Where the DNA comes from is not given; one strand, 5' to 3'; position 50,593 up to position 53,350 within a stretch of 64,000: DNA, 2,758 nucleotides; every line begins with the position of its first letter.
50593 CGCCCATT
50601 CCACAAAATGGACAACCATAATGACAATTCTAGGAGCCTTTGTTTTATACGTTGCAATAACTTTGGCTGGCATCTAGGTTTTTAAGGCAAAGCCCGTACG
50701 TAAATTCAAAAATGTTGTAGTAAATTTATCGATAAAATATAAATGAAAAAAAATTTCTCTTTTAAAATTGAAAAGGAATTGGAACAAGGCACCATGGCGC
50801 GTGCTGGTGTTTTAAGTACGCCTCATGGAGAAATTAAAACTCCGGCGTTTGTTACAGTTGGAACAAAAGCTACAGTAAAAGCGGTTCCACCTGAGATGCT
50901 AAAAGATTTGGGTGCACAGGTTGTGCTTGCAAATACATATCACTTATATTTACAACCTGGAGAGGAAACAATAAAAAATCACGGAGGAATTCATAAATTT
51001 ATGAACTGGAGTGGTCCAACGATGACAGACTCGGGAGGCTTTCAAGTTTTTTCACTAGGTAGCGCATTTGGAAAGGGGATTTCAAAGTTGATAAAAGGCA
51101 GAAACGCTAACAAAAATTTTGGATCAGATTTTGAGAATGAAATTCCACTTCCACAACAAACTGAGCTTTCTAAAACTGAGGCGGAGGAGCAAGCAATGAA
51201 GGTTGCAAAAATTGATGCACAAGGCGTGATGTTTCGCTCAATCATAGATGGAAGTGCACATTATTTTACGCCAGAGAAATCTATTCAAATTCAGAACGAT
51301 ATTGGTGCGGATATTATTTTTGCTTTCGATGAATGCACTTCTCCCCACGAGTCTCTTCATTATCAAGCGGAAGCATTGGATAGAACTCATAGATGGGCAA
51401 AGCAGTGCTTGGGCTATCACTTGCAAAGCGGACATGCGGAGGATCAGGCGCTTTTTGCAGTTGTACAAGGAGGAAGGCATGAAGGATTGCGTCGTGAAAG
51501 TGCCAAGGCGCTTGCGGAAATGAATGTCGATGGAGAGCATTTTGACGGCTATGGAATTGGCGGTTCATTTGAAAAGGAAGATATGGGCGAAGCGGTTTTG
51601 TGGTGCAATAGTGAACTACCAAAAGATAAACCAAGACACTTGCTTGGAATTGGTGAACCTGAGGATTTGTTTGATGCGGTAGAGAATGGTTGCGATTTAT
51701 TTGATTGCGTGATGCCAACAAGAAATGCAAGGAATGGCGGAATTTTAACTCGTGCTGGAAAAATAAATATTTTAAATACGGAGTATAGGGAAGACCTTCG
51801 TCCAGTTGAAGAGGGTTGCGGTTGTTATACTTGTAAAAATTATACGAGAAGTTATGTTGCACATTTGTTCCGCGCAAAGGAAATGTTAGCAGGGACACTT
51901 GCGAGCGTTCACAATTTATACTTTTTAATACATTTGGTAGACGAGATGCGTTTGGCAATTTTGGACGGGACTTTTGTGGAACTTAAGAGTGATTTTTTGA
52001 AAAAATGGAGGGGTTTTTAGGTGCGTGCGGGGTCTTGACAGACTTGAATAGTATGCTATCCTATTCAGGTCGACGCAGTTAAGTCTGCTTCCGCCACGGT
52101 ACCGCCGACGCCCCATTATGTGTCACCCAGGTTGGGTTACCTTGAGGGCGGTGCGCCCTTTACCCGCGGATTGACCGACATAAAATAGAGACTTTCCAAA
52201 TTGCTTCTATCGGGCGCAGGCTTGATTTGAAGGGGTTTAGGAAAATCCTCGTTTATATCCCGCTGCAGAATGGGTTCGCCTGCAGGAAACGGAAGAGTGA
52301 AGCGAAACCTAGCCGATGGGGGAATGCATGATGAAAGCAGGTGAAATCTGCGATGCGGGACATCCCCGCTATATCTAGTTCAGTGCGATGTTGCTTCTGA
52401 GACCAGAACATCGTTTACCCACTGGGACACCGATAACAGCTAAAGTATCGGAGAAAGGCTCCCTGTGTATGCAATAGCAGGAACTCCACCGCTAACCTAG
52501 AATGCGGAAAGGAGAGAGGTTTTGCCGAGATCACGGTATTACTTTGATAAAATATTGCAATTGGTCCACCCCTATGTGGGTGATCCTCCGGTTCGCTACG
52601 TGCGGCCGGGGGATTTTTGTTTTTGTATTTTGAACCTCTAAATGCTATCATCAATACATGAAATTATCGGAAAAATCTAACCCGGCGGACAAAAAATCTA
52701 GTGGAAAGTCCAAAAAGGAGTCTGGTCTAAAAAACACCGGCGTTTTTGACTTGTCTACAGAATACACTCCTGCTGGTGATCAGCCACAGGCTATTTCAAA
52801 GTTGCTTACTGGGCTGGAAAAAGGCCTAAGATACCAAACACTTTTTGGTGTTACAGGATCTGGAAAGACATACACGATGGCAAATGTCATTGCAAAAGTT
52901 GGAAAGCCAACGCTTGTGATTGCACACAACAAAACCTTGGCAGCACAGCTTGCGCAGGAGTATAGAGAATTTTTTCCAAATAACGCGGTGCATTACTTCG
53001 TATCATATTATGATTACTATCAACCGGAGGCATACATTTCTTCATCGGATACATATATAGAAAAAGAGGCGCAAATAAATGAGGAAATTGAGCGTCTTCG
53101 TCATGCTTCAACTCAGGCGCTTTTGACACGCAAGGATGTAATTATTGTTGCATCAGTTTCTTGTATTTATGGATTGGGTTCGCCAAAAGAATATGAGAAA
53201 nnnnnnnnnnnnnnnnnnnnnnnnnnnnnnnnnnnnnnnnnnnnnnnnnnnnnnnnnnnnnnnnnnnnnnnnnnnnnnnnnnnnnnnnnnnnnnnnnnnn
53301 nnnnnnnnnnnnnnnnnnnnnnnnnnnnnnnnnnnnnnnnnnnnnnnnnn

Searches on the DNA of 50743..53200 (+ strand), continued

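Call 73: search_with_rna_model(model_id=R1, source=window, start=51500, end=53200, filters=off, max_evalue=10, show_alignments=3)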
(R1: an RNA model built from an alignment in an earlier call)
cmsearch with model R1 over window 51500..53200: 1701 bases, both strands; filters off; matches with E-value up to 10: 15.
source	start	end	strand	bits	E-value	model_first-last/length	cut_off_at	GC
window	52843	52877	+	6.4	0.19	1-136/136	no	0.4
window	51751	51777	+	1.7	2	39-65/136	no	0.22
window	53051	53074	+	1.6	2.3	1-136/136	no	0.33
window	51619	51633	+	1.4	2.4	1-136/136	no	0.33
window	52963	52994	-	1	3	1-136/136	no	0.34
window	53163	53195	+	0.7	3.5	32-65/136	no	0.36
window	52795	52838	+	0.6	3.7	24-67/136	no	0.41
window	51815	51843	+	0.3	4.3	37-65/136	no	0.28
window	51822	51836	-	0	4.9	1-136/136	no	0.2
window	52512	52555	+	-0.1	5.2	25-66/136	no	0.36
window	52609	52747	-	-0.7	7.2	1-136/136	no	0.36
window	52914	52922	-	-1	8.4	1-136/136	no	0.33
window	51987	51999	-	-1.1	8.5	1-136/136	no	0.31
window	51558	51572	-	-1.2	9.3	1-136/136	no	0.47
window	52145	52159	+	-1.3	9.5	2-17/136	no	0.8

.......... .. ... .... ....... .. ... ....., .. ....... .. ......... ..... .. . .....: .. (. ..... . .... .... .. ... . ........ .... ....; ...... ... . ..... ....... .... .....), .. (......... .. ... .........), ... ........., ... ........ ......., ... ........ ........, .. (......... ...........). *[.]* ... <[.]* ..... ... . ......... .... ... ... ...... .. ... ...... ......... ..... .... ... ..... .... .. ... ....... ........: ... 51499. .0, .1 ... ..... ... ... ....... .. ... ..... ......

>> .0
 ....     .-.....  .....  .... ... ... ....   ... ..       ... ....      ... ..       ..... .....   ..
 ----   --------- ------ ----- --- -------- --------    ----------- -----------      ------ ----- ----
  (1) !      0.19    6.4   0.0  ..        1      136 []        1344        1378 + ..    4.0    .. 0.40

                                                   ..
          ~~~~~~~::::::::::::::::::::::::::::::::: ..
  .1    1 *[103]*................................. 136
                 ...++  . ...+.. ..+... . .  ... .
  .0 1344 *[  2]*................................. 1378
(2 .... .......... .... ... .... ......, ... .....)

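Call 76: search_rna_families(source=L001, start=6770, end=7260, threshold=evalue, max_evalue=10, show_alignments=2)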
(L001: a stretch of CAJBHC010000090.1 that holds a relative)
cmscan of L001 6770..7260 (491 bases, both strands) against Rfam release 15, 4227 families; matches with E-value up to 10: 5.
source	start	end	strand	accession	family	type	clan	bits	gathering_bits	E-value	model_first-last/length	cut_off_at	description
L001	7201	7232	+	RF03819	mir-Ro6-3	Gene; miRNA;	-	19.2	79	2.1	21-52/72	no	mir-Ro6-3 microRNA precursor family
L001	7179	7252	+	RF03624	mir-5345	Gene; miRNA;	-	17.5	95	0.61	1-76/76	no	mir-5345 microRNA precursor family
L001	7201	7232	-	RF03819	mir-Ro6-3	Gene; miRNA;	-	16.7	79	7.5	21-52/72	no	mir-Ro6-3 microRNA precursor family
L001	7156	7235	+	RF02869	ncS025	Gene; sRNA;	-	14.3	46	5.8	1-85/85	no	Burkholderia sRNA 25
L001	7093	7239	+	RF02689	hilD_3p_UTR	Cis-reg;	-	12.8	74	3.5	1-310/310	no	hilD 3'UTR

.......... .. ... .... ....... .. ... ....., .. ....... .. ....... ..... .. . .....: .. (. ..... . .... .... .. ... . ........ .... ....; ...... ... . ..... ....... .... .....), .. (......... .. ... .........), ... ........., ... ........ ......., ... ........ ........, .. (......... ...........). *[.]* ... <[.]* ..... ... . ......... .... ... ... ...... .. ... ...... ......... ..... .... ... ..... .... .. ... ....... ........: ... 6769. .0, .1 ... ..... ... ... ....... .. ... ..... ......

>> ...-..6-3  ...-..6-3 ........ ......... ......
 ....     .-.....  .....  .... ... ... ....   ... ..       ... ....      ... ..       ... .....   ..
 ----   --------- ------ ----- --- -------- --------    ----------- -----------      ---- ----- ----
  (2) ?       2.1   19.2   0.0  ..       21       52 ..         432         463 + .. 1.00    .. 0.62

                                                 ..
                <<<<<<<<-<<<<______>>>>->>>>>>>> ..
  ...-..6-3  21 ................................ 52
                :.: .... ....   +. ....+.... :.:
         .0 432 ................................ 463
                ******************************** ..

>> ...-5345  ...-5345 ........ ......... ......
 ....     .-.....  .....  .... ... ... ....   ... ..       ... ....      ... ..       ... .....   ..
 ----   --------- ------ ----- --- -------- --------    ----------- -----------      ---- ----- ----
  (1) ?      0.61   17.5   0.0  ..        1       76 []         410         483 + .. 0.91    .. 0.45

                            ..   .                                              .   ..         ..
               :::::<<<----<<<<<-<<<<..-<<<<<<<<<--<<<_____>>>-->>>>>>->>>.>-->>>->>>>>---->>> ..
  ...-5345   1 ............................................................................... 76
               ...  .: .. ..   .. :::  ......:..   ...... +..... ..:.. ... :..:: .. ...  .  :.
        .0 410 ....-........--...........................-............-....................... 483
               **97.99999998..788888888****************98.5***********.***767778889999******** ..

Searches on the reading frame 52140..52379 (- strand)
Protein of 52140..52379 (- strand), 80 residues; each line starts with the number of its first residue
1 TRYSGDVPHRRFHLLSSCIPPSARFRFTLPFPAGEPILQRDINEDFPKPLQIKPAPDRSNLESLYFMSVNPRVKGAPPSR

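Call 93: search_protein_families(library=pfam, proteins=[window:52140-52379:-], max_evalue=1)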
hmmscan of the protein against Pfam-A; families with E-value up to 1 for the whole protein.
window:52140-52379:- (80 aa): 0 families

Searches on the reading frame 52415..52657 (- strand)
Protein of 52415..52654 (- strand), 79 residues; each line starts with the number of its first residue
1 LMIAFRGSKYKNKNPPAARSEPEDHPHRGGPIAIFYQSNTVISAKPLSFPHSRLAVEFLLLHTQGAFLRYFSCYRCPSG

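Call 84: find_homologous_proteins(query=window:52415-52654:-, max_evalue=0.001)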
Query window:52415-52654:-: no candidate shares three 5-residue words with the query. No homologue found.

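Call 93: search_protein_families(library=pfam, proteins=[window:52418-52657:-], max_evalue=1)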
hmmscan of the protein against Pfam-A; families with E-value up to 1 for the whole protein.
window:52418-52657:- (80 aa): 0 families
